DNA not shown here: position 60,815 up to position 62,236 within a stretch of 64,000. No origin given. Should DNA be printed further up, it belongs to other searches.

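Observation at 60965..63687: Three-gene operon: DUF6884 protein, GIY-YIG-like nuclease, and YaaA/DUF6884-like protein fused to a RelE-fold domain; candidate undescribed conflict/defence system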

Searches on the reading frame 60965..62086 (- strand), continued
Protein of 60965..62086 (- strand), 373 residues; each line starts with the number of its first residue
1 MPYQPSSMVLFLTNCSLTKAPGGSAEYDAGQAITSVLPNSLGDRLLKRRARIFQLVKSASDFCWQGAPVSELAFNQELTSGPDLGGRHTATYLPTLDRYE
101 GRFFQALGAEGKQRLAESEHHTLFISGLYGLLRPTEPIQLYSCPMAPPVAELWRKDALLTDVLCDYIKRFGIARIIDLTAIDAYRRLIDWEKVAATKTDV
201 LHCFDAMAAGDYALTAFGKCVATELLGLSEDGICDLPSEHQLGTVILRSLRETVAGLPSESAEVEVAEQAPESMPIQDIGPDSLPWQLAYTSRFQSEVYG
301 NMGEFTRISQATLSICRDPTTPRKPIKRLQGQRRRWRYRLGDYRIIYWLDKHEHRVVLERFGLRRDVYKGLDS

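Call 32: search_solved_structures(query=A1, max_evalue=1, show_alignments=4)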
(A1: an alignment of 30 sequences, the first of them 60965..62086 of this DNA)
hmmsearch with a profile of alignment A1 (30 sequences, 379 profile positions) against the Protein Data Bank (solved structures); distinct sequences matched with E-value up to 1: 10.
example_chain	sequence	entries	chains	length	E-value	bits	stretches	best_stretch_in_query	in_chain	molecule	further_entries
3g5o_B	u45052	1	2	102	8.6e-08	34.9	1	286-378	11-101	Uncharacterized protein Rv2866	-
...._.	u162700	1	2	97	2.4e-06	30.1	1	289-378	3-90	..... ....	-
1wmi_A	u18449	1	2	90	3e-06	29.8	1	293-378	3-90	hypothetical protein PHS013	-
2khe_A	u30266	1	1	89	3.6e-06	29.5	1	301-378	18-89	Toxin-like protein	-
3oei_C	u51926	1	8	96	0.00038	22.9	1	296-365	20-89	RelK (Toxin Rv3358)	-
8yxv_F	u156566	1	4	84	0.0022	20.3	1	307-362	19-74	Putative mRNA interferase YoeB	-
5caj_A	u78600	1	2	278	0.0041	19.5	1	91-143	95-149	UPF0246 protein YaaA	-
6n90_A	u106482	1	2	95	0.37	13.1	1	307-368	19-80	Uncharacterized protein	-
3oq3_A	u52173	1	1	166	0.54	12.5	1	253-331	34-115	Interferon alpha-5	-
4v7k_Ay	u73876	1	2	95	0.67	12.2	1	317-378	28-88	Toxin relE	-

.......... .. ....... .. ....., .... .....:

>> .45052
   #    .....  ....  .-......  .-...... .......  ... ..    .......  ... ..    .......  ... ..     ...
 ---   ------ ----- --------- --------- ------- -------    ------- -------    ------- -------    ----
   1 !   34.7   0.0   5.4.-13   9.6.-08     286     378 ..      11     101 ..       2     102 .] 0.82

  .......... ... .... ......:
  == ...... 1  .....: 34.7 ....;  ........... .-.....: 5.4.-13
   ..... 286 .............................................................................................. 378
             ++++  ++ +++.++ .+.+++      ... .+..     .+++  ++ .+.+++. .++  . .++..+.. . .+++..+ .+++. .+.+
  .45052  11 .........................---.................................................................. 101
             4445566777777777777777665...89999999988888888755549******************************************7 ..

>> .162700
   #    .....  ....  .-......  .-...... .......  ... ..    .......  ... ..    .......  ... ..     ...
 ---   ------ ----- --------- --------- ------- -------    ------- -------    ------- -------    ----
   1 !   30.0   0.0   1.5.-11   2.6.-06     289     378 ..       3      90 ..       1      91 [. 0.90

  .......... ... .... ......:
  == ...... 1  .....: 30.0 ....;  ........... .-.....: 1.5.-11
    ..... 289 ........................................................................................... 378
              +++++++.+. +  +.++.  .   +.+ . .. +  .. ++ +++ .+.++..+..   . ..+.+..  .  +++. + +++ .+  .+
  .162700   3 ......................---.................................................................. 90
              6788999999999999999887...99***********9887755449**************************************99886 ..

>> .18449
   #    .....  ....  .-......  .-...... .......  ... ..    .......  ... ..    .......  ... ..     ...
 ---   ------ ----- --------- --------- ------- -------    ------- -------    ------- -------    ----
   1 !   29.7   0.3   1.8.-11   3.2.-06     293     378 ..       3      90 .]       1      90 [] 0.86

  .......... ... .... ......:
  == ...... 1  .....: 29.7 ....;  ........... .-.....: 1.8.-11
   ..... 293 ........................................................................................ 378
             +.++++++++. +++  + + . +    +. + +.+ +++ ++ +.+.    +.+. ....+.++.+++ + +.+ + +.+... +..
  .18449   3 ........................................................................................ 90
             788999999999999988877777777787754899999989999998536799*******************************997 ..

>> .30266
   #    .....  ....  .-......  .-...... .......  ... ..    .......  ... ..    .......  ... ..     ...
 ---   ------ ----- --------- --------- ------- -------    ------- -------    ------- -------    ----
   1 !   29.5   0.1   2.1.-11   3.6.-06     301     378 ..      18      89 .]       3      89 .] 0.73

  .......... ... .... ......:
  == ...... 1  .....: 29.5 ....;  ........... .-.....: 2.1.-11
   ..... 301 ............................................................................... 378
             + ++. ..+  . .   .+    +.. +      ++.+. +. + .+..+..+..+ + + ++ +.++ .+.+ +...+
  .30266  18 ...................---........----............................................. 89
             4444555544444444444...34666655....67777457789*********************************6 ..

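Call 37: list_cluster_members(proteins=[P0241, window:60965-62086:-, window:62144-62887:-])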
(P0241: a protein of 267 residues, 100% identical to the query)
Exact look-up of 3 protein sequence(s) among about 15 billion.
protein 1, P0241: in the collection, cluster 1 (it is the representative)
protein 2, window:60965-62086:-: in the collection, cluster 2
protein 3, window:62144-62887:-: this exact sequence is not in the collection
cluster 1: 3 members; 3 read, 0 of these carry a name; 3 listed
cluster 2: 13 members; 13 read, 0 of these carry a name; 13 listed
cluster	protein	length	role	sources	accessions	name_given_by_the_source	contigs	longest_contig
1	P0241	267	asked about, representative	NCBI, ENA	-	-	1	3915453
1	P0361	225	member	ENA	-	-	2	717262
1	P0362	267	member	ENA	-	-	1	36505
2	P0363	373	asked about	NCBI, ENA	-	-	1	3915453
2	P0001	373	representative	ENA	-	-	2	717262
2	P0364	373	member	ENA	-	-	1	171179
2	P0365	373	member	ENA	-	-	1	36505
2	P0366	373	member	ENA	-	-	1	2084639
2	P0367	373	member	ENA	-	-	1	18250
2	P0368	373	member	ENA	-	-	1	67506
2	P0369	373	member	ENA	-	-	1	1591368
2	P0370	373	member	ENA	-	-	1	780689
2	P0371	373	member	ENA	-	-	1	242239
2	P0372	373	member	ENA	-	-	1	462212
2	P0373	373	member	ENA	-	-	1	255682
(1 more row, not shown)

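Call 38: find_encoding_contigs(protein=window:60965-62086:-, flank=10000, max_places=3)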
Protein window:60965-62086:- (373 aa): no gene with exactly this product is on record in the collection.

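Call 41: predict_structure(alignment_id=A1)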
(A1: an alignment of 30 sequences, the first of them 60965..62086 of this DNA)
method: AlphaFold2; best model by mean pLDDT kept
length: 373 residues; sequences in the alignment: 30
mean_pLDDT: 85.7   pTM: 0.67
mean pLDDT of the five models: 85.7, 85.5, 84.1, 83.5, 83.4
residues with pLDDT >= 90: 228; 70-90: 107; 50-70: 5; < 50: 33
segments of 3 or more residues with pLDDT < 50: 252-283
pLDDT, mean of each block of 10 residues (from residue 1): 85 90 91 96 96 93 90 90 82 95 93 93 97 96 93 97 98 95 92 93 89 93 92 90 88 39 29 32 70 85 80 90 85 88 94 90 87 64
secondary structure, 60 per line:
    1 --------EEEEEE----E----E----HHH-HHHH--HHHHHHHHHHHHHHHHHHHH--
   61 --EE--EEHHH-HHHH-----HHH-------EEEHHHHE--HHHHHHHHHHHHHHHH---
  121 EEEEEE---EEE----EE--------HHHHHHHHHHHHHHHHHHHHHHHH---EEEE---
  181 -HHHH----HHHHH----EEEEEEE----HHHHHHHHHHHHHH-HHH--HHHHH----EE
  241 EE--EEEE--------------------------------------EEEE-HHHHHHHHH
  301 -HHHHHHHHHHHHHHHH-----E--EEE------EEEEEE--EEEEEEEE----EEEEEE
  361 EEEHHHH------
elements in order: E9-14 H33-36 H39-58 H73-76 E92-94 H95-98 H102-117 E121-126 E130-132 H147-170 E174-177 H182-185 H190-194 E199-205 H210-223 H230-234 E239-242 E245-248 E287-290 H292-300 H302-317 E326-328 E335-340 E343-350 E355-363 H364-367

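Call 44: fold_search(model_id=the predicted structure, library=pdb)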
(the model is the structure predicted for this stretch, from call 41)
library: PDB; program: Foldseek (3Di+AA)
matches with E <= 10: 672; with E <= 0.001: 8
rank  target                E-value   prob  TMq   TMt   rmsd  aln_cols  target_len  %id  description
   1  5caj_A                3.8e-07  1.00  0.39  0.52   6.0       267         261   16  Crystal structure of E. coli YaaA, a member of the DUF328/UPF0246 family (released 2016-02-24)
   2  2khe_MODEL_1_A        2.2e-05  1.00  0.20  0.74   3.3        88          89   30  Solution Structure of the Bacterial Toxin Rele from Thermus Thermophilus HB8 (released 2010-03-31)
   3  3g5o_B                2.5e-04  1.00  0.19  0.80   2.3        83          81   19  The crystal structure of the toxin-antitoxin complex RelBE2 (Rv2865-2866) from Mycobacterium tuberculosis (released 2009-04-14)
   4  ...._B                3.2e-04  1.00  0.18  0.67   4.1        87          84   24  Mycobacterium tuberculosis RelBE1 toxin-antitoxin system; rv1247c (relB1 antitoxin), rv1246c (relE1 toxin) (released 2025-12-17)
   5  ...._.                5.1e-04  1.00  0.20  0.77   2.8        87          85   21  Mycobacterium tuberculosis RelBE1 toxin-antitoxin system; rv1247c (relB1 antitoxin), rv1246c (relE1 toxin) (released 2025-12-17)
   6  3g5o_C                7.3e-04  1.00  0.20  0.76   2.8        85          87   20  The crystal structure of the toxin-antitoxin complex RelBE2 (Rv2865-2866) from Mycobacterium tuberculosis (released 2009-04-14)
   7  3bpq_B                8.7e-04  1.00  0.18  0.70   3.1        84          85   19  Crystal Structure of RelB-RelE antitoxin-toxin complex from Methanococcus jannaschii (released 2008-12-23)
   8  1wmi_A                9.8e-04  1.00  0.20  0.75   3.0        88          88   18  Crystal structure of archaeal RelE-RelB complex from Pyrococcus horikoshii OT3 (released 2005-03-15)
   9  7v6w_F                1.2e-03  1.00  0.21  0.79   2.3        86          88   13  Crystal structure of heterohexameric Sa2YoeB-Sa2YefM complex bound to 26bp-DNA (released 2021-12-15)
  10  8phj_X                1.2e-03  0.69  0.20  0.19  21.5       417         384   10  cA4-bound Cami1 in complex with 70S ribosome (released 2023-12-13)
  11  7v6w_E                1.6e-03  1.00  0.21  0.79   2.2        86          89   13  Crystal structure of heterohexameric Sa2YoeB-Sa2YefM complex bound to 26bp-DNA (released 2021-12-15)
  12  7v5y_E                2.1e-03  1.00  0.21  0.80   2.2        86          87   13  Crystal structure of hexameric complex of Sa2YoeB-Sa2YefM toxin-antitoxin from Staphylococcus aureus (released 2021-12-15)
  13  3bpq_D                2.2e-03  1.00  0.18  0.68   3.4        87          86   16  Crystal Structure of RelB-RelE antitoxin-toxin complex from Methanococcus jannaschii (released 2008-12-23)
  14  1z8m_MODEL_1_A        2.8e-03  1.00  0.16  0.53   5.6        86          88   16  Solution structure of the conserved hypothtical protein HP0894 from Helicobacter pylori (released 2005-11-01)
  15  9w3a_A                6.8e-03  1.00  0.18  0.50   5.0        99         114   15  Crystal structure of PfiAT toxin-antitoxin complex (released 2026-02-11)
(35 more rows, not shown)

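Call 62: search_protein_families(library=phrogs, proteins=[window:60965-62086:-], max_evalue=0.1)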
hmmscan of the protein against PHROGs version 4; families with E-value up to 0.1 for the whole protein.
window:60965-62086:- (373 aa): 2 families
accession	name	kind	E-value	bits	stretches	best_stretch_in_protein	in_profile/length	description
phrog_1213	-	moron, auxiliary metabolic gene and host takeover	1.6e-08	36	1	320-369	36-88/88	RelE-like toxin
phrog_6760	-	unknown function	0.043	14.6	1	100-180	89-172/259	-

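Call 85: search_dna_similar(query=window:60965-62086:-, collection=plasmids, mode=protein, max_rows=15)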
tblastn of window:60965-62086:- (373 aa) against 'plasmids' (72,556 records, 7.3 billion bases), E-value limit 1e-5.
No match.

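Call 94: find_encoding_contigs(protein=P0110, flank=7000, max_places=2)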
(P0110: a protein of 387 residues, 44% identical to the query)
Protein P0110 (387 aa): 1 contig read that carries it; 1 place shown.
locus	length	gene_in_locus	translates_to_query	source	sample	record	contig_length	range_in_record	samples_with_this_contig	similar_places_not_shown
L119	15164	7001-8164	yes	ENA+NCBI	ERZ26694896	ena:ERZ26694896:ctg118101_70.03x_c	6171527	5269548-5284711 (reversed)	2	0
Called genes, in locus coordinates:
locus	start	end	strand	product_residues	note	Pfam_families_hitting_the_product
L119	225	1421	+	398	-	PF13546:DDE_5, PF01609:DDE_Tnp_1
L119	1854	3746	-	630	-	PF06782:UPF0236 (faint)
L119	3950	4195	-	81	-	-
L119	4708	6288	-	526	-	-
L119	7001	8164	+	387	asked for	PF03883:H2O2_YaaD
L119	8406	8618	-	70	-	PF05930:Phage_AlpA, PF12728:HTH_17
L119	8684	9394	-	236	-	-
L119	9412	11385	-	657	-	PF02534:T4SS-DNA_transf, PF10412:TrwB_AAD_bind, PF12696:TraG-D_C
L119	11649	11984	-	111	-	-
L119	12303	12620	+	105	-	-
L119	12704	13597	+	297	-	-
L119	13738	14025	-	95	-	-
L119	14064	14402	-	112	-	PF00216:Bac_DNA_binding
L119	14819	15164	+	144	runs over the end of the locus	PF00436:SSB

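Call 95: find_encoding_contigs(protein=P0073, flank=7000, max_places=2)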
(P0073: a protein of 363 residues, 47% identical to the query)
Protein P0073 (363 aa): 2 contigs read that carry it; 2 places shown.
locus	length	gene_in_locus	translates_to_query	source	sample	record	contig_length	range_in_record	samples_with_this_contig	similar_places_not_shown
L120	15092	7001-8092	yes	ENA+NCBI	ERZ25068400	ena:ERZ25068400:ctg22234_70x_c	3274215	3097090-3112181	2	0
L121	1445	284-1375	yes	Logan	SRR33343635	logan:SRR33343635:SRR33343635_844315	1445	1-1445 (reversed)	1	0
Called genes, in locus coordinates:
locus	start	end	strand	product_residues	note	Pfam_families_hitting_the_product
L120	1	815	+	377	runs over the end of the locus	PF02515:CoA_transf_3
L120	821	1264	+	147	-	PF01220:DHquinase_II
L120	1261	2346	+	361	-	PF00155:Aminotran_1_2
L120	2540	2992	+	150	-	PF00111:Fer2, PF13085:Fer2_3 (weak), PF01799:Fer2_2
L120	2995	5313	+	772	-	PF20256:MoCoBD_2, PF02738:MoCoBD_1, PF20256:MoCoBD_2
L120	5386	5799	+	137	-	PF01641:SelR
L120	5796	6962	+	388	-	PF02771:Acyl-CoA_dh_N, PF02770:Acyl-CoA_dh_M, PF00441:Acyl-CoA_dh_1, PF08028:Acyl-CoA_dh_2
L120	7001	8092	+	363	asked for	PF03883:H2O2_YaaD (weak)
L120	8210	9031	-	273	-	PF24698:DUF7662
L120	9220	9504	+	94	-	PF06844:DUF1244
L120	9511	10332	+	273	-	PF00378:ECH_1, PF16113:ECH_2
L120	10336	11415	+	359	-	PF00441:Acyl-CoA_dh_1, PF08028:Acyl-CoA_dh_2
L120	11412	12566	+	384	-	PF02771:Acyl-CoA_dh_N, PF02770:Acyl-CoA_dh_M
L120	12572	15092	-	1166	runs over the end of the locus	PF02463:SMC_N, PF13175:AAA_15 (weak), PF13304:AAA_21 (weak), PF13476:AAA_23, PF13304:AAA_21 (weak)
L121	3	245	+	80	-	?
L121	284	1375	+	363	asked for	PF03883:H2O2_YaaD (weak)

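Call 96: find_encoding_contigs(protein=P0008, flank=7000, max_places=2)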
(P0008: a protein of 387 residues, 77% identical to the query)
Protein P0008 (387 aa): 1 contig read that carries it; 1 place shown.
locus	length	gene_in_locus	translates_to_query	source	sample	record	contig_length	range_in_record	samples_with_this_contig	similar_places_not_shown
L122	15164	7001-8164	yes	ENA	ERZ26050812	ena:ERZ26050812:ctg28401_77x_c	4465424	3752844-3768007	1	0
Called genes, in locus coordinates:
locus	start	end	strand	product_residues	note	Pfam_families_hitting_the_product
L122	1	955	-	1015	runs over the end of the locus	PF23952:LRR_EndoS (faint), PF13855:LRR_8 (weak), PF14580:LRR_9 (faint), PF12799:LRR_4, PF13855:LRR_8 (weak), PF12799:LRR_4 (weak), PF13855:LRR_8 (weak)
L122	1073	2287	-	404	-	PF00764:Arginosuc_synth, PF20979:Arginosuc_syn_C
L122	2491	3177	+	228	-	PF00929:RNase_T, PF16473:Rv2179c-like (faint)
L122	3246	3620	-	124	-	PF00462:Glutaredoxin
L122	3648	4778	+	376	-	PF00155:Aminotran_1_2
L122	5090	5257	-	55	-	-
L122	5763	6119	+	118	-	PF21818:DUF6884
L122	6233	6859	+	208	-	PF26468:GIY_YIG_3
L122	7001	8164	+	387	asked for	PF03883:H2O2_YaaD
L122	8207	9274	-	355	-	-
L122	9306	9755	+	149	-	PF04075:F420H2_quin_red (weak)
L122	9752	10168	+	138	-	PF08818:DUF1801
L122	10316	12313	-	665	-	PF13450:NAD_binding_8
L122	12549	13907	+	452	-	PF00202:Aminotran_3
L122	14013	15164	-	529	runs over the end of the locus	PF00501:AMP-binding, PF13193:AMP-binding_C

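Call 99: search_protein_families(library=pfam, proteins=[L120:8210-9031:-, L122:8207-9274:-, L001:9353-10330:-, L119:8684-9394:-, L001:7522-8004:+], max_evalue=1)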
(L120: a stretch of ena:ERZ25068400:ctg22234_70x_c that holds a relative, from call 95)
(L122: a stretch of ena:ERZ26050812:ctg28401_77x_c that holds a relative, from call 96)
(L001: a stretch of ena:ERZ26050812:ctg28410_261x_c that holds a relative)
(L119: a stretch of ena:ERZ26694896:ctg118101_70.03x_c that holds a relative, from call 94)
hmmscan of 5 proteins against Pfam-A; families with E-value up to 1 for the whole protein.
L120:8210-9031:- (273 aa): 2 families
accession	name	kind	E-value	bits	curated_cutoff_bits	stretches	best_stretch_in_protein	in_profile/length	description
PF24698.1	DUF7662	-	6e-14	52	26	1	21-79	16-71/72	Domain of unknown function (DUF7662)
PF20815.3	GIY_YIG_2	-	0.017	15.5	22.4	0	246-271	109-135/153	GIY-YIG catalytic domain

L122:8207-9274:- (355 aa): 0 families

L001:9353-10330:- (325 aa): 0 families

L119:8684-9394:- (236 aa): 0 families

L001:7522-8004:+ (160 aa): 1 family
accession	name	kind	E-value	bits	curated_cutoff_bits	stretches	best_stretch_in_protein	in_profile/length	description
PF01850.27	PIN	-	0.042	14.9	23.6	1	33-118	28-109/120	PIN domain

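Call 103: find_related_loci(query=A1, collection=viral_contigs, flank=6000)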
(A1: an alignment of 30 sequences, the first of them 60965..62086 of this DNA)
Query A1 (373 aa) in viral_contigs; peptide patterns used: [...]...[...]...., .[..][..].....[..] (x = any residue, [..] = any of these).
54 stretches matched a pattern, but none encodes a relative of the query by tblastn (E <= 1e-3).

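Call 108: search_protein_families(library=padloc, alignment_id=A8, max_evalue=0.00001)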
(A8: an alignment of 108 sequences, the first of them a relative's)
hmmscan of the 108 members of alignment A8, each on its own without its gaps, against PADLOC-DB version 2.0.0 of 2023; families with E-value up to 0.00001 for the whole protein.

A. member 1, L004:6291-8108:+ (605 aa): 0 families

B. families by the number of members that match (of 108 scanned): 87 families (the first 25 are shown)
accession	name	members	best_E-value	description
PDLC02506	BrxL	2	7.2e-18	BrxL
PDLC03838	DolB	2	8.6e-10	-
PDLC04913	PDC-S11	1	1.9e-169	-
PDLC02294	AbiEii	1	2.7e-110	AbiEii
PDLC02282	AbiEi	1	3.1e-96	AbiEi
PDLC02266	AbiEi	1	3.6e-95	AbiEi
PDLC03877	NsnA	1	2.9e-67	-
PDLC02252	AbiEi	1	4e-67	AbiEi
PDLC04910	PDC-S11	1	1.1e-66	-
PDLC04909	PDC-S11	1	1.2e-66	-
PDLC04915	PDC-S11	1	2.8e-52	-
PDLC04027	PD-T4-2_A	1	8.5e-47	-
PDLC04914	PDC-S11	1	4.9e-36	-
PDLC04916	PDC-S11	1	4.5e-34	-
PDLC04911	PDC-S11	1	5e-32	-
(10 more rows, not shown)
